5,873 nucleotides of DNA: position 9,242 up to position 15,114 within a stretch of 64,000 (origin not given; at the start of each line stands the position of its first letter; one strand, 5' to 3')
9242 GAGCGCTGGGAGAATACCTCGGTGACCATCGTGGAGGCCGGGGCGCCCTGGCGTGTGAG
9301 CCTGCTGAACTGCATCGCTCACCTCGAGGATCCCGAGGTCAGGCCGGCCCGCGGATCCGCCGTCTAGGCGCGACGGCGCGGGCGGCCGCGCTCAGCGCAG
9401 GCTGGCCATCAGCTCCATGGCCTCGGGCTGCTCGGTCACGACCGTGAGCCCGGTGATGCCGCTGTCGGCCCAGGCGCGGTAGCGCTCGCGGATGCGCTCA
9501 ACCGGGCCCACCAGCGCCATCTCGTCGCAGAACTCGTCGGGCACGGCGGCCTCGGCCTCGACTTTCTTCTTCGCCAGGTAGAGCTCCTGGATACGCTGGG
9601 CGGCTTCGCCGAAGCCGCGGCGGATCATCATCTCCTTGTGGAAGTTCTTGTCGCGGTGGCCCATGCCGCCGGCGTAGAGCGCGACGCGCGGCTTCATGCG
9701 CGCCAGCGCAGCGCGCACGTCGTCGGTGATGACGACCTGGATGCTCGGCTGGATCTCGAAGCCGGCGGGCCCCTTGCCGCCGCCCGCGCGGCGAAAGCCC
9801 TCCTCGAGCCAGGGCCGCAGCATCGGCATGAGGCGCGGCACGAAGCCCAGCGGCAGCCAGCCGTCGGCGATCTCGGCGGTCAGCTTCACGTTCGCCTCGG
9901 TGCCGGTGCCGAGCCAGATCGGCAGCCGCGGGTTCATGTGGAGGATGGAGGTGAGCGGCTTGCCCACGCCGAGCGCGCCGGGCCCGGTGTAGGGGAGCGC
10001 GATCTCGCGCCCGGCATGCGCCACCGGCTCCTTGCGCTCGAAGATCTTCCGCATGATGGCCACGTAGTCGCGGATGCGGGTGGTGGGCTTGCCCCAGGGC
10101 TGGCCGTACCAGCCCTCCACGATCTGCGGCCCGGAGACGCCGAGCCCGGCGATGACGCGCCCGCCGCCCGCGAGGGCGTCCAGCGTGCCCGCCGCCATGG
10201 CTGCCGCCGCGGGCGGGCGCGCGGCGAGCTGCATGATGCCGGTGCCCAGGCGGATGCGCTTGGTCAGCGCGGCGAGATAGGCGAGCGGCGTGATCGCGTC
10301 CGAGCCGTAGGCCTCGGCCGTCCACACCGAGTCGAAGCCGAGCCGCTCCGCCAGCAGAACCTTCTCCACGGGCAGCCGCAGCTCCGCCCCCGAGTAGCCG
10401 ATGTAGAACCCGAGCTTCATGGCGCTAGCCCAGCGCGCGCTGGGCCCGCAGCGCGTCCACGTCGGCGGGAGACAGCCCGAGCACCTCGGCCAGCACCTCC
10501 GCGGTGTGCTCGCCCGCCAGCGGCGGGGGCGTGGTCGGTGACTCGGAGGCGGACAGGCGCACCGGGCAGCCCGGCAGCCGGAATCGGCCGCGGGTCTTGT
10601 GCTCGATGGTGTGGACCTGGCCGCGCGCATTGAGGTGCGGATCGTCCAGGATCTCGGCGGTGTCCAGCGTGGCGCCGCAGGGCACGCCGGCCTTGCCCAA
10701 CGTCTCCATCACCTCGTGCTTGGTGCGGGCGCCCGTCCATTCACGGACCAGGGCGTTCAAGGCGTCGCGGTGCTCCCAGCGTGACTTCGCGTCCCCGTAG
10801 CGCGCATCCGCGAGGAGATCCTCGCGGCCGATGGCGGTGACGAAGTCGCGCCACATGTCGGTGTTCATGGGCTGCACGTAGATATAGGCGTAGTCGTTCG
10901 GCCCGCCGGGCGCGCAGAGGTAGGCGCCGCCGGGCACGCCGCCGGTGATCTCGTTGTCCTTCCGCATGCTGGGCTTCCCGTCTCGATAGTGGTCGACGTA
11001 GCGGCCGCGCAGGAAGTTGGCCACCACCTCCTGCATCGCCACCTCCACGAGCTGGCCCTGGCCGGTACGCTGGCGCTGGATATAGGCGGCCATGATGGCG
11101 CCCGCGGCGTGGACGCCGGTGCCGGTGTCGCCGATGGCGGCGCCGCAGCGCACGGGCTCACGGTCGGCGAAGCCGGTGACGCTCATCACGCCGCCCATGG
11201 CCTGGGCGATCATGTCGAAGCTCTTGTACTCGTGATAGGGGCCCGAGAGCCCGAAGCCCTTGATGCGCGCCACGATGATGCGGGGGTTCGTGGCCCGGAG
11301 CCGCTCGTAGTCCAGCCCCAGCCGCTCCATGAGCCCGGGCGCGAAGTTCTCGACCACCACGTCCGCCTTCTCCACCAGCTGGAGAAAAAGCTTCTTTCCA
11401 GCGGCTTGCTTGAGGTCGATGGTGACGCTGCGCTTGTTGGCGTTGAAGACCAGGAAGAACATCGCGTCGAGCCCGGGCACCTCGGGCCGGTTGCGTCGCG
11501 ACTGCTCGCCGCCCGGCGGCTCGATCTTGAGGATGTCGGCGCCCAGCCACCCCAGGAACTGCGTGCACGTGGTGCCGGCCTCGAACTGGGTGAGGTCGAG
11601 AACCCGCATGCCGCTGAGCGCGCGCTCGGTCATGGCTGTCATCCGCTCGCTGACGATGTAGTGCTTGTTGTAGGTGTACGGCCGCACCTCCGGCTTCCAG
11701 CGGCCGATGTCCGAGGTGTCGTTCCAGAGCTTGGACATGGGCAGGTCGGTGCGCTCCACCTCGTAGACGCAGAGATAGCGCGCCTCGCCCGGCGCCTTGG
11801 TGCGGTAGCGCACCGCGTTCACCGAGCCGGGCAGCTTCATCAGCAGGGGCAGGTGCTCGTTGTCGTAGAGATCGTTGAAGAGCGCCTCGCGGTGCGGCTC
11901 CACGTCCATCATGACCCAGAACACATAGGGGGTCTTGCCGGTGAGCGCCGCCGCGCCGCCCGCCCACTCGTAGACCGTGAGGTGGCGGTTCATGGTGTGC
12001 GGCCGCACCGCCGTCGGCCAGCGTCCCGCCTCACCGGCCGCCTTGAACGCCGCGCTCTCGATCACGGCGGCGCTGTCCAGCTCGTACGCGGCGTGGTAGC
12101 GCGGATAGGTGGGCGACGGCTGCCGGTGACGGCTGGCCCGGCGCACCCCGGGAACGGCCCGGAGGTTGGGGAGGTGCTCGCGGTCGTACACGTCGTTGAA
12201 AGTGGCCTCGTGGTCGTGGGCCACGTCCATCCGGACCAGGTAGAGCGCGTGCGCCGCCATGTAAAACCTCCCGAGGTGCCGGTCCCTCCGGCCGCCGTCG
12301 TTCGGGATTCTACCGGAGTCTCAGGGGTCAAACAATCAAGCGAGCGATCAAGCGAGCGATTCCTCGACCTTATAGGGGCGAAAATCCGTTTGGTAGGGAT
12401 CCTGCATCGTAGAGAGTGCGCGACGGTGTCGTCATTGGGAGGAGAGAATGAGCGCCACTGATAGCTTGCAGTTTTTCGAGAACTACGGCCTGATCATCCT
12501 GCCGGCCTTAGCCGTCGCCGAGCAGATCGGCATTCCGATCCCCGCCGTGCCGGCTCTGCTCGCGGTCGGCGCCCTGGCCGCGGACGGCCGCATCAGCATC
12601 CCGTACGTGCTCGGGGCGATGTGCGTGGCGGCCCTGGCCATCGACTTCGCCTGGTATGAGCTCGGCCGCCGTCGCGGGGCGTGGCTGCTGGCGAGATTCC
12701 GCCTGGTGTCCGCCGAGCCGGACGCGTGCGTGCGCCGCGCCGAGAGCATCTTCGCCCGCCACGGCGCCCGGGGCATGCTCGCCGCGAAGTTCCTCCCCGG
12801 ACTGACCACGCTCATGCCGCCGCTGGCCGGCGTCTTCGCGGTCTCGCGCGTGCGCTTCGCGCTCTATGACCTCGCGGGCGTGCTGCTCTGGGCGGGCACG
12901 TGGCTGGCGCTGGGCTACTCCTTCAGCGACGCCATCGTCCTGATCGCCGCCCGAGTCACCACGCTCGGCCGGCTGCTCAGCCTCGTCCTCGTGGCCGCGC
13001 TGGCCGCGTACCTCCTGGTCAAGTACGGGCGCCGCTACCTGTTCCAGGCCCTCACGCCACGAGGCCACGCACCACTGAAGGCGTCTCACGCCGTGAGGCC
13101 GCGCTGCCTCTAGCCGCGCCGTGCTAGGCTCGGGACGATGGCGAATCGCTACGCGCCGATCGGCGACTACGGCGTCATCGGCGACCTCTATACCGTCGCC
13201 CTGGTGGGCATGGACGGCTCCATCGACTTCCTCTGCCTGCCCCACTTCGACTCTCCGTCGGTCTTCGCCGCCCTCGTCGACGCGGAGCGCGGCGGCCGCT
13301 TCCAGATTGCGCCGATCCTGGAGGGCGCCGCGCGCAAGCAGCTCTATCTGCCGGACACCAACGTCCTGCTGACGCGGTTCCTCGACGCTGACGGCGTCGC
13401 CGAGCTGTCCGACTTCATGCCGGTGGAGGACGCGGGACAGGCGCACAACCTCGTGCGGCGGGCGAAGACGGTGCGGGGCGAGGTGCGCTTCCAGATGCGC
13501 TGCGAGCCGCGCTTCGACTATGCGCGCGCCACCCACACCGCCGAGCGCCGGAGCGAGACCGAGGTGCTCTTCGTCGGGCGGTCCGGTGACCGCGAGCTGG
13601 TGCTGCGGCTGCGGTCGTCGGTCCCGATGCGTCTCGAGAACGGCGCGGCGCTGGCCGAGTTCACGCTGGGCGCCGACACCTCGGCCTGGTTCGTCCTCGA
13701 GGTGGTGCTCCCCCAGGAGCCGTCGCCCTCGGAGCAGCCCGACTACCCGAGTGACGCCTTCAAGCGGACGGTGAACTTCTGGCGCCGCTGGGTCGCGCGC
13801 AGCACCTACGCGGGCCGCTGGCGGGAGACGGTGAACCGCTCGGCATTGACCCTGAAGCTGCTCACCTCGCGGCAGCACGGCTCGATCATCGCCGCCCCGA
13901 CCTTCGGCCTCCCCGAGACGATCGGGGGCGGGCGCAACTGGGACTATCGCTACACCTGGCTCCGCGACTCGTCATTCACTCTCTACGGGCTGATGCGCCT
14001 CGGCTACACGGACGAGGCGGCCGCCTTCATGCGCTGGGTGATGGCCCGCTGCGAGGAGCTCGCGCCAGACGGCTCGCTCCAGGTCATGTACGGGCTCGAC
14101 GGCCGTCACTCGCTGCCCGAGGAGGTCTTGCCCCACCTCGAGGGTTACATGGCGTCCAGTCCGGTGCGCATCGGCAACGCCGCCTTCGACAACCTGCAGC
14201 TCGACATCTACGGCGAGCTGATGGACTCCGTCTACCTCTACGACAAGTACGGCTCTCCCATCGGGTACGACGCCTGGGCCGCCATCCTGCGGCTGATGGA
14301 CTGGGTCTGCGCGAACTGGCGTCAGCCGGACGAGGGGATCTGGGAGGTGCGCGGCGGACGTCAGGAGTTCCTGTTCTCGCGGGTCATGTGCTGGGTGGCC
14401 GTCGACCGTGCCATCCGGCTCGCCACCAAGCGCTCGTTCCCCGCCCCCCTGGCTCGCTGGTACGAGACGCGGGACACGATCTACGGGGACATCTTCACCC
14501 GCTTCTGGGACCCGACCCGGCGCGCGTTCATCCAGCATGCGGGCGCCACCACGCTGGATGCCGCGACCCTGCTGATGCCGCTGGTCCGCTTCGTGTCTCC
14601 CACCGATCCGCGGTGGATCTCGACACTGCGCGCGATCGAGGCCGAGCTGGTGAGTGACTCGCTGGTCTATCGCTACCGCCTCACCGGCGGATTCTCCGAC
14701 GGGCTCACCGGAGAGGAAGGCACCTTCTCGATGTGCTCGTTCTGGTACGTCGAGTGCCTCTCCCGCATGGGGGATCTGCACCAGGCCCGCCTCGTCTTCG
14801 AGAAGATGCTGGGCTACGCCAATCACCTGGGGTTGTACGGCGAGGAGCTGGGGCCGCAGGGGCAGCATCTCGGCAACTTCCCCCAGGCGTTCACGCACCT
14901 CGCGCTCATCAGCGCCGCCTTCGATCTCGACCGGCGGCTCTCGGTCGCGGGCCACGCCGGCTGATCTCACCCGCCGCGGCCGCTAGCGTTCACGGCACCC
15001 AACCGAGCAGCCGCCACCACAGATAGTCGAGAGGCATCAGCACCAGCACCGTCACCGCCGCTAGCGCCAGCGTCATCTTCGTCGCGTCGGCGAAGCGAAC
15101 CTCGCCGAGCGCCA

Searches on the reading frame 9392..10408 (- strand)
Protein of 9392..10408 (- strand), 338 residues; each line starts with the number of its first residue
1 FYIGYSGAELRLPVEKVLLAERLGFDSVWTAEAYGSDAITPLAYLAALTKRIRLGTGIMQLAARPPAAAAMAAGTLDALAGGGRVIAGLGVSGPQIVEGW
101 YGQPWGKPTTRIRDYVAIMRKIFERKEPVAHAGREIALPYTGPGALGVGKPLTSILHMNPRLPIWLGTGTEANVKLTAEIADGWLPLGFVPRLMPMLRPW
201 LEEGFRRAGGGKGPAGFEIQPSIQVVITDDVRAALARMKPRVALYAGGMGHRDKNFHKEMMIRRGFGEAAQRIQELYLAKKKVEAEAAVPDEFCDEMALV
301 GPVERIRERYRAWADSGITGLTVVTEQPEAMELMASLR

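Call 38: search_protein_families(library=pfam, proteins=[window:9392-10408:-], max_evalue=0.001)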
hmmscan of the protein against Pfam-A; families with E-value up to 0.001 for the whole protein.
window:9392-10408:- (338 aa): 1 family
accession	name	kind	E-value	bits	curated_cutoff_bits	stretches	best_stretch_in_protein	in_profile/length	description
PF00296.26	Bac_luciferase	-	2.9e-64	217.8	27.9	1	11-319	23-313/314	Luciferase-like monooxygenase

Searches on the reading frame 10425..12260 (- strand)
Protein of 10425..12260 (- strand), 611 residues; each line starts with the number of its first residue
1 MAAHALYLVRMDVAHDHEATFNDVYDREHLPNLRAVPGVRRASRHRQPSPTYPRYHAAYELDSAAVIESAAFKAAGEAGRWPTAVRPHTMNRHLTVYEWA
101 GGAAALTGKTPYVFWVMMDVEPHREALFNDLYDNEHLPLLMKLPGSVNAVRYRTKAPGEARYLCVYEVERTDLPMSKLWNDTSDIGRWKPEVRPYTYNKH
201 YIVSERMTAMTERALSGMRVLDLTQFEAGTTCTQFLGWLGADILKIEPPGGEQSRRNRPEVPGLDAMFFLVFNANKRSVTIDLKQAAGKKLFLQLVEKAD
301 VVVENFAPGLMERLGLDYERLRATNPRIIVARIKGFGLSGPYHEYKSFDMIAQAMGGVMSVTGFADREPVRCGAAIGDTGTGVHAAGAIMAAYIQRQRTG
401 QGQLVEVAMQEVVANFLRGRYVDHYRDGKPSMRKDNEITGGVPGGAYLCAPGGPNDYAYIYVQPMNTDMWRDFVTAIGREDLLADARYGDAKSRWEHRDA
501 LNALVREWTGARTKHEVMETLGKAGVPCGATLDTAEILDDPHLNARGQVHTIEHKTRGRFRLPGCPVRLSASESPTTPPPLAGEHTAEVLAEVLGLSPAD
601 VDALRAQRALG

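Call 38: search_protein_families(library=pfam, proteins=[window:10425-12260:-], max_evalue=0.001)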
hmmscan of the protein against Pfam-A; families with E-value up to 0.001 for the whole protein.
window:10425-12260:- (611 aa): 1 family
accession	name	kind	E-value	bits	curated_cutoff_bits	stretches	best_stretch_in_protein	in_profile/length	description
PF02515.22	CoA_transf_3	-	5.6e-114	381.5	23.3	1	215-586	1-366/366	CoA-transferase family III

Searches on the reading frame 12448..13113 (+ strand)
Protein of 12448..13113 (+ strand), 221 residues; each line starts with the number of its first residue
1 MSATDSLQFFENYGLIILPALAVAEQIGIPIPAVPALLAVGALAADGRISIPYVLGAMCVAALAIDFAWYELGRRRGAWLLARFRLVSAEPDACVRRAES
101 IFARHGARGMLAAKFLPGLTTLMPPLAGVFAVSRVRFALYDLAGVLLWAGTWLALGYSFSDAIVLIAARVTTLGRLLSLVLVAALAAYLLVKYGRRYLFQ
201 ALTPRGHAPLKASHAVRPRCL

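Call 38: search_protein_families(library=pfam, proteins=[window:12448-13113:+], max_evalue=0.001)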
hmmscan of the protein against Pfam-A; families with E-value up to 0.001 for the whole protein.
window:12448-13113:+ (221 aa): 1 family
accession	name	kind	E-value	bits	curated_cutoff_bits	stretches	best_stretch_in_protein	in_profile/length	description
PF09335.16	VTT_dom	-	2.5e-10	41.3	33.9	1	31-157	1-122/123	VTT domain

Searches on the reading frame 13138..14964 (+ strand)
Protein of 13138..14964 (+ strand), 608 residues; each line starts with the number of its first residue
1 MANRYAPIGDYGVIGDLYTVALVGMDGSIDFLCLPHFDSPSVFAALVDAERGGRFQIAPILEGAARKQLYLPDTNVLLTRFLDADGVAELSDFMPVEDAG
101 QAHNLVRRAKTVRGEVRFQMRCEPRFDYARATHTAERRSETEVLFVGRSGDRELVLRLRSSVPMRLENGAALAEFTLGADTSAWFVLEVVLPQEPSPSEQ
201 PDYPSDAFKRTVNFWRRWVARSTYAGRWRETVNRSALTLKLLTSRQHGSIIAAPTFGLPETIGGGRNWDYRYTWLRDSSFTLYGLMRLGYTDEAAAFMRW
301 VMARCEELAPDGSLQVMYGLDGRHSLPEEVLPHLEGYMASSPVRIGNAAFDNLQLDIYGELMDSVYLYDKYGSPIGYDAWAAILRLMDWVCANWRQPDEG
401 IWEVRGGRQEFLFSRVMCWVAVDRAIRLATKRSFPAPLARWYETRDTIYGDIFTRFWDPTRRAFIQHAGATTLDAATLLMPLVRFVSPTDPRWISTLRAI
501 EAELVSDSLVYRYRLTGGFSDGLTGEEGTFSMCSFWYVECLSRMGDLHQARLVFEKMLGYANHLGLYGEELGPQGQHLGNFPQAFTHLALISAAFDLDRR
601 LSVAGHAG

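Call 38: search_protein_families(library=pfam, proteins=[window:13138-14964:+], max_evalue=0.001)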
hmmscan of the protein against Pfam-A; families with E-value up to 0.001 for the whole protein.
window:13138-14964:+ (608 aa): 2 families
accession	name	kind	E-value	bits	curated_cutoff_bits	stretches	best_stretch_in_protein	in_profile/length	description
PF00723.27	Glyco_hydro_15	-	4.1e-74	250.5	22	1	229-594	4-426/427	Glycosyl hydrolases family 15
PF19291.4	TREH_N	-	5.2e-16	59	23.1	1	6-140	13-140/211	Trehalase-like, N-terminal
